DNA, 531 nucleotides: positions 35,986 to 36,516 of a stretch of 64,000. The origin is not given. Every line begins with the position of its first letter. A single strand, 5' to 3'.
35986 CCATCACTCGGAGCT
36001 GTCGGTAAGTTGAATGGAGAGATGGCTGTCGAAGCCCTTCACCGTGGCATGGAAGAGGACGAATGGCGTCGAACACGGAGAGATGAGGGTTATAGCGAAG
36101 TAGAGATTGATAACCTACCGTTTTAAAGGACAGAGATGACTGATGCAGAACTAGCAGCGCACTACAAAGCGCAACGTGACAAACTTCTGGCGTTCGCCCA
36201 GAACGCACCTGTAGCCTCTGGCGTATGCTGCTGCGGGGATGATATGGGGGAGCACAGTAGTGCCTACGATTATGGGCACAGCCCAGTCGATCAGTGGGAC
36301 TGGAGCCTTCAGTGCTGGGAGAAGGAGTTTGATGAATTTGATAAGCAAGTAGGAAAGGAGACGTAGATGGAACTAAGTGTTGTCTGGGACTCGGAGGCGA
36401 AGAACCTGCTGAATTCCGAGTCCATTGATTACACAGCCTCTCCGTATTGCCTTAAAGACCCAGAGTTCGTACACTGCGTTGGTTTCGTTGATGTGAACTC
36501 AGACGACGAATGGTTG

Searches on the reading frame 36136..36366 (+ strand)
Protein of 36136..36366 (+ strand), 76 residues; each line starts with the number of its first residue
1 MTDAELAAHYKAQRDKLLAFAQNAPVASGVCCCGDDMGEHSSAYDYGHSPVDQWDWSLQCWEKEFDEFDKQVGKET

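Call 94: search_protein_families(library=pfam, alignment_id=A5, max_evalue=0.001)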
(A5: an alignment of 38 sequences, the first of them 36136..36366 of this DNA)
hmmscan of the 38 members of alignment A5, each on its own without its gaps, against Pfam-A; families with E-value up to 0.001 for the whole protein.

A. member 1, window:36136-36366:+ (76 aa): 0 families

B. families by the number of members that match (of 38 scanned): 8 families
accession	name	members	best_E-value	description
PF05838.17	Glyco_hydro_108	1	7e-21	Glycosyl hydrolase 108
PF09374.15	PG_binding_3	1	1.1e-12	Predicted Peptidoglycan domain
PF14572.12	Pribosyl_synth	1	2.8e-07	Phosphoribosyl synthetase-associated domain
PF13793.12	Pribosyltran_N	1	3.5e-07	N-terminal domain of ribose phosphate pyrophosphokinase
PF14559.12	TPR_19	1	1e-05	Tetratricopeptide repeat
PF13384.12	HTH_23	1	0.0001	Homeodomain-like domain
PF02739.22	5_3_exonuc_N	1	0.00014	5'-3' exonuclease, N-terminal resolvase-like domain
PF00156.33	Pribosyltran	1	0.0006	Phosphoribosyl transferase domain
